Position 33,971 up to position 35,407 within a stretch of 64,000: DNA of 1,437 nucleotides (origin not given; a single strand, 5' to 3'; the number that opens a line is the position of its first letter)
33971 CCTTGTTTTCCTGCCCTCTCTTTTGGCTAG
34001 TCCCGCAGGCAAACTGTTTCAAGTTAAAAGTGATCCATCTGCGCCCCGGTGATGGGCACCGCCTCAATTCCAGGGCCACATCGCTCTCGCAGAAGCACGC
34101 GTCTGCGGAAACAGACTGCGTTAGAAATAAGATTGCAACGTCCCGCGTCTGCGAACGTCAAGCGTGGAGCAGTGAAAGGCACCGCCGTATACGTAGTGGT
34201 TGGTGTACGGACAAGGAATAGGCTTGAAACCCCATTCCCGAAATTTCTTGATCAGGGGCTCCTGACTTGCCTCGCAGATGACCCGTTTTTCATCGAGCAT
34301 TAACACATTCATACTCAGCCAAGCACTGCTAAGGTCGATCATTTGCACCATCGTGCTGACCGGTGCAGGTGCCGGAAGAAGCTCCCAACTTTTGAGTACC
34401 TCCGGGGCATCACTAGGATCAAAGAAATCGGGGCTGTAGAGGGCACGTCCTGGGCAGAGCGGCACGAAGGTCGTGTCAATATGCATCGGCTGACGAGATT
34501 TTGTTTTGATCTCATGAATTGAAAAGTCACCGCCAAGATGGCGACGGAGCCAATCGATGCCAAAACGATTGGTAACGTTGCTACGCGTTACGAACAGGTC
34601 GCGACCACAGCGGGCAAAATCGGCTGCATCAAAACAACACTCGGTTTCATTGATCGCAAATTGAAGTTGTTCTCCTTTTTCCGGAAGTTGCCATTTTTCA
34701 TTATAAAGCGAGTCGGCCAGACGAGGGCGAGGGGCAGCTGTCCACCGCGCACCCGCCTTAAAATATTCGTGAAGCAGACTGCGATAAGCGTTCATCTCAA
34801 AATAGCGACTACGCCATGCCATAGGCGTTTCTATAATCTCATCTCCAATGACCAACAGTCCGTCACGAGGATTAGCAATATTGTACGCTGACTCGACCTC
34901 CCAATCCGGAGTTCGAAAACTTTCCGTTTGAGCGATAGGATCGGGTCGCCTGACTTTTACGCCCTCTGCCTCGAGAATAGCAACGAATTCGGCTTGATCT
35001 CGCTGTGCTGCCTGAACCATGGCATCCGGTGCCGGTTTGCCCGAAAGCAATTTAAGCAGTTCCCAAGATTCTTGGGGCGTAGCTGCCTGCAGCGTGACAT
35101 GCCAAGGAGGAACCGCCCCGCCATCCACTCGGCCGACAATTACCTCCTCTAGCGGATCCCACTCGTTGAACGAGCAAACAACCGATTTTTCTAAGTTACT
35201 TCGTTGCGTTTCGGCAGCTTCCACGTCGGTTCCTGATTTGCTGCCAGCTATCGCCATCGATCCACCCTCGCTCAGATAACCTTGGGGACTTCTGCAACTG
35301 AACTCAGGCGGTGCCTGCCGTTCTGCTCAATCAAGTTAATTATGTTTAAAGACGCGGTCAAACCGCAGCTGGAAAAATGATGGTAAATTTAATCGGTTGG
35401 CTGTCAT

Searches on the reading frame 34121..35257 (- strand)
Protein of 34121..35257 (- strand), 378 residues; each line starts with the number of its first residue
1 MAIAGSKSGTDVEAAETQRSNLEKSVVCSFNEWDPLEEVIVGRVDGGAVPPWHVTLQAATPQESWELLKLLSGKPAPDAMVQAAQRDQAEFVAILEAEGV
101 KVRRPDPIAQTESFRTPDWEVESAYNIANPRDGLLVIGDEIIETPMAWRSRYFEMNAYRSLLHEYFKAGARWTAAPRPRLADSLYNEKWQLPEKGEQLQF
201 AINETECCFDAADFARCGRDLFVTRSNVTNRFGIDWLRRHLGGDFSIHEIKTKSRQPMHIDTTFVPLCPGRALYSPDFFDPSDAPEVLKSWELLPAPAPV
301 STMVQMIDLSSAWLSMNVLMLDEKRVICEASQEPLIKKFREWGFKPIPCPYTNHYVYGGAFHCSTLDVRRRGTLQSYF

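Call 3: search_protein_families(library=pfam, proteins=[window:34121-35257:-])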
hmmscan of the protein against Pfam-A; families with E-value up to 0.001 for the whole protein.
window:34121-35257:- (378 aa): 0 families

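Call 4: search_protein_families(library=ncbifam, proteins=[window:34121-35257:-])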
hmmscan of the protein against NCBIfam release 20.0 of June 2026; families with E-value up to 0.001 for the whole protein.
window:34121-35257:- (378 aa): 3 families
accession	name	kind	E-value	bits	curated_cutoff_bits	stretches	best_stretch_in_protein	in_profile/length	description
NF052231.1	bifunc_ArgZ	exception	1.1e-05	23.8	1025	1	250-369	159-270/696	bifunctional arginine dihydrolase/ornithine cyclodeaminase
NF052232.1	Arg_dihydro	equivalog_domain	2.2e-05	23.9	450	1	255-366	162-265/266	arginine dihydrolase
NF045659.1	DiMArgaseDdahMtb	equivalog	0.0001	21.6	300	1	258-368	183-283/283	dimethylargininase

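Call 19: search_solved_structures(query=window:34121-35257:-, max_evalue=0.01, show_alignments=1)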
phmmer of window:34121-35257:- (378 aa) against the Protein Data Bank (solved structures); distinct sequences matched with E-value up to 0.01: 11.
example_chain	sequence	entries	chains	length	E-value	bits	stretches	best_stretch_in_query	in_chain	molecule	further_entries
6u1r_A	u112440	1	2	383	9.9e-121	406.5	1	26-378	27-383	SxtG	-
1jdx_A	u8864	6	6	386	4e-101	342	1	25-377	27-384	PROTEIN (L-ARGININE:GLYCINE AMIDINOTRANSFERASE)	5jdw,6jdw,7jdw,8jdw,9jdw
1jdw_A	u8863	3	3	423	5.5e-101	341.5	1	25-377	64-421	L-ARGININE:GLYCINE AMIDINOTRANSFERASE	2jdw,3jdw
4jdw_A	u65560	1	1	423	9.8e-100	337.4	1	25-377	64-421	L-ARGININE:GLYCINE AMIDINOTRANSFERASE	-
2jdx_A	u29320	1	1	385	1.3e-98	333.7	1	25-377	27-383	PROTEIN (L-ARGININE:GLYCINE AMIDINOTRANSFERASE)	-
5wpi_A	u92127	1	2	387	4.4e-98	331.9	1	25-377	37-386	HsvA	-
1bwd_A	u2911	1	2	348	9.1e-68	232.2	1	25-377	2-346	PROTEIN (INOSAMINE-PHOSPHATE AMIDINOTRANSFERASE)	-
6juz_A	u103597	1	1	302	0.00054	22.2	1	254-368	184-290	Sll1336 protein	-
6jv0_A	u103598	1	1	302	0.00054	22.2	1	254-368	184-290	Sll1336 protein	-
6juy_A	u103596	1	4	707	0.0014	20.8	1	254-368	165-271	Sll1336 protein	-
6lrf_A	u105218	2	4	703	0.0087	18.2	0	251-369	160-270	Alr4995 protein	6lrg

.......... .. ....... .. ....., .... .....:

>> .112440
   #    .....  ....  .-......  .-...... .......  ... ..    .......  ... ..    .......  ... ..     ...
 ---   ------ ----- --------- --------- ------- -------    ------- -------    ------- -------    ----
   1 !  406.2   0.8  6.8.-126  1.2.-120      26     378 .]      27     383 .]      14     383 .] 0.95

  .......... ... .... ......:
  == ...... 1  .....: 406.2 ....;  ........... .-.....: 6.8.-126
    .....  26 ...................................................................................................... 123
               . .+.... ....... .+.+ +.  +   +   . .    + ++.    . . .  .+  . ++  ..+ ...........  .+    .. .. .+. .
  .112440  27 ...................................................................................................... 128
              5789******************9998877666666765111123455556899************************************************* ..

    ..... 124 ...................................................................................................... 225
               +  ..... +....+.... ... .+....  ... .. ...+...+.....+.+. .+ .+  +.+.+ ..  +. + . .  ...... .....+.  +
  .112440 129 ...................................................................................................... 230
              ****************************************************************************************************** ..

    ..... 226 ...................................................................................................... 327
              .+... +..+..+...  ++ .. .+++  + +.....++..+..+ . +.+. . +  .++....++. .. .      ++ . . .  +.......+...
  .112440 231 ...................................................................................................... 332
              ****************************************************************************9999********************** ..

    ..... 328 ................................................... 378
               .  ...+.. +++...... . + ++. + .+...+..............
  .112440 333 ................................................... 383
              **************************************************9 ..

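Call 32: find_homologous_proteins(query=window:34121-35257:-, max_evalue=1e-40)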
Query window:34121-35257:- (378 aa): 5103 proteins with E <= 1e-40 among 8000 candidates; the best 120 are listed.
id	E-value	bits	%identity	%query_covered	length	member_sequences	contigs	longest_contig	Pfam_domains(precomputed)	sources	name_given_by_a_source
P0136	6.0e-244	827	92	100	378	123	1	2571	-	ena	-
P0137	5.1e-212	722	78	100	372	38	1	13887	-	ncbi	-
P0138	1.2e-179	615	70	96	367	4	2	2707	-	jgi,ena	-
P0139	3.3e-176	604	67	98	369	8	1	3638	-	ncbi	ncbi:MAG: hypothetical protein VB875_14220 [Pirellulales bacterium]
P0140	1.6e-175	602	66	99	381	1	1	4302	-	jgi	jgi:glycine amidinotransferase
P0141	4.1e-175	600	68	96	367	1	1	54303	-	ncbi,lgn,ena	-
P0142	2.6e-174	598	68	96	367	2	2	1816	-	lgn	-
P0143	5.9e-174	597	66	100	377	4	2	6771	-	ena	-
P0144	1.5e-173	595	67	96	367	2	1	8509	-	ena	-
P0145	6.1e-173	593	67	94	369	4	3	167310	-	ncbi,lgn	-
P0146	1.4e-172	592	69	92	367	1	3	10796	-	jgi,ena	-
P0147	6.3e-172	590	70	93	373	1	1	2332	-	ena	-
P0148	9.7e-172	589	67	97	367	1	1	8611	-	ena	-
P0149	2.6e-170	585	68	94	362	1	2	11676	-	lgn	-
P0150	1.2e-169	582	67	94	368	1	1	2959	-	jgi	jgi:glycine amidinotransferase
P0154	2.3e-163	562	64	94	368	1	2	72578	-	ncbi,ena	ncbi:MAG: hypothetical protein WBF93_04585 [Pirellulales bacterium]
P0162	1.7e-153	529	61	93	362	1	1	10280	-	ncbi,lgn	-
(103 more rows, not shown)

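Call 33: find_encoding_contigs(protein=P0162, flank=10000, max_places=2)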
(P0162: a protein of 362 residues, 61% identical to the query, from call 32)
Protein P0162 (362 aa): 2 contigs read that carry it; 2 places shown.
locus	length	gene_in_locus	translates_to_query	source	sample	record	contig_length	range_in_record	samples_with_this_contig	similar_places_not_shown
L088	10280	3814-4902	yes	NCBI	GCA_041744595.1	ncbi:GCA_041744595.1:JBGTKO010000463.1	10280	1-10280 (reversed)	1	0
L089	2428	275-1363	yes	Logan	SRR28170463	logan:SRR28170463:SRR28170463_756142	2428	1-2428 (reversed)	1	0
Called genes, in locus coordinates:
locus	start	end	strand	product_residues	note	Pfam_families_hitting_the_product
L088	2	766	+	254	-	?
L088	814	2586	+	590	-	PF13589:HATPase_c_3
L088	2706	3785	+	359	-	PF00685:Sulfotransfer_1 (weak), PF13469:Sulfotransfer_3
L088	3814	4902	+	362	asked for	-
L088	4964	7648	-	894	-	PF01488:Shikimate_DH (weak), PF00202:Aminotran_3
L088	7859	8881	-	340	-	PF07719:TPR_2 (faint), PF13428:TPR_14 (faint), PF13181:TPR_8 (faint), PF13414:TPR_11 (faint), PF13432:TPR_16, PF14559:TPR_19 (weak)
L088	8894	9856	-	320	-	PF06283:ThuA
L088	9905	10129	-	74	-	-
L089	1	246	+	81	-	?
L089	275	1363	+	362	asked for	-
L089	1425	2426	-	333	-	?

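Call 34: find_encoding_contigs(protein=P0145, flank=10000, max_places=2)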
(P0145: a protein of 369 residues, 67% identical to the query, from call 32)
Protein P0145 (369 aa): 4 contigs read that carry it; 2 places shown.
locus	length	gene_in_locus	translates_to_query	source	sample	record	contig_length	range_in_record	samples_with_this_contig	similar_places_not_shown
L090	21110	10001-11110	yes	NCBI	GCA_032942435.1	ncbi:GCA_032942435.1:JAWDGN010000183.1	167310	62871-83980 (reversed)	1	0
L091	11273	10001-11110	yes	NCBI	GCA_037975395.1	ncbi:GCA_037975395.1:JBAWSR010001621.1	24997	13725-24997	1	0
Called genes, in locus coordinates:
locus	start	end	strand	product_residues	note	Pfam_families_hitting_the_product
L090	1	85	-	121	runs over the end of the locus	PF02416:TatA_B_E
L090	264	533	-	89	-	PF02416:TatA_B_E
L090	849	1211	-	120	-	-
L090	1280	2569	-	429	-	-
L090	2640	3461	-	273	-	PF03417:AAT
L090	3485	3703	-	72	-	PF00313:CSD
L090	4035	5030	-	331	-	PF01656:CbiA, PF09140:MipZ (faint), PF13614:AAA_31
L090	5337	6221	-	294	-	PF04326:SLFN_AlbA_2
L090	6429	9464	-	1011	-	PF13432:TPR_16 (faint), PF17128:DUF5107, PF13181:TPR_8 (faint), PF07719:TPR_2 (faint), PF13428:TPR_14 (faint), PF13424:TPR_12 (faint), PF14559:TPR_19 (weak), PF23914:TPR_CcmH_CycH (weak), +4 more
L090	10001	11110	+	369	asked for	-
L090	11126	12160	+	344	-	PF01408:GFO_IDH_MocA, PF02894:GFO_IDH_MocA_C, PF22725:GFO_IDH_MocA_C3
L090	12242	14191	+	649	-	PF14508:GH97_N, PF10566:Glyco_hydro_97, PF14509:GH97_C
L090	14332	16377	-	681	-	-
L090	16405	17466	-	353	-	PF01263:Aldose_epim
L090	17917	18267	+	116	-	PF04342:DMT_6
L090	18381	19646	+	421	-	PF14307:Glyco_tran_WbsX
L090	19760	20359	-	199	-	PF03073:TspO_MBR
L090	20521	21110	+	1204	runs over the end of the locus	PF05359:DUF748 (weak)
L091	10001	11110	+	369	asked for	-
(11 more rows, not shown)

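Call 35: find_encoding_contigs(protein=P0154, flank=10000, max_places=2)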
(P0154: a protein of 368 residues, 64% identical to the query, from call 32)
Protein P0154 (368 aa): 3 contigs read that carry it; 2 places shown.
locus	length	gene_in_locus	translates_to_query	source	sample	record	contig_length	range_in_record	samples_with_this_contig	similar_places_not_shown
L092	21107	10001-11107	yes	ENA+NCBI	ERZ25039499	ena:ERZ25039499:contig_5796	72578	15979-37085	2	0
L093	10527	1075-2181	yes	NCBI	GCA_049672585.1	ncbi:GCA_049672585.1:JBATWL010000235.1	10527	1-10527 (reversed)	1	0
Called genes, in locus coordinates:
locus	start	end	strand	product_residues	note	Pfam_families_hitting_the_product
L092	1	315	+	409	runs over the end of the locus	-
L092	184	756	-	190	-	-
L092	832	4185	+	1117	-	PF02463:SMC_N (faint), PF13514:AAA_27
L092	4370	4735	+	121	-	PF02369:Big_1 (weak)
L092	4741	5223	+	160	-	PF00583:Acetyltransf_1, PF13302:Acetyltransf_3 (weak), PF13673:Acetyltransf_10, PF13508:Acetyltransf_7, PF08445:FR47 (faint)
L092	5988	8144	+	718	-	PF21623:HK_sensor_dom_bact (faint), PF13188:PAS_8 (weak), PF08447:PAS_3, PF02518:HATPase_c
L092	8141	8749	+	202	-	PF00072:Response_reg, PF03861:ANTAR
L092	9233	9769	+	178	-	PF11845:Tll0287-like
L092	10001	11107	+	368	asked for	-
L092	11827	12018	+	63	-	-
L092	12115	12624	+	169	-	-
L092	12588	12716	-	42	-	-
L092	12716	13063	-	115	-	PF22666:Glyco_hydro_2_N2 (faint)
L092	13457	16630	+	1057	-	PF09976:TPR_21 (faint), PF13181:TPR_8 (faint), PF13525:YfiO (weak), PF13174:TPR_6 (weak), PF12895:ANAPC3 (weak), PF13432:TPR_16 (weak), PF25062:ARM_TT21_N (weak), PF13174:TPR_6 (weak), +11 more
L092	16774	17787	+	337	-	PF01618:MotA_ExbB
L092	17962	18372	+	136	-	PF02472:ExbD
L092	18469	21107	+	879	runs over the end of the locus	-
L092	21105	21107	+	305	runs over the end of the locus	-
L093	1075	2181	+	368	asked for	-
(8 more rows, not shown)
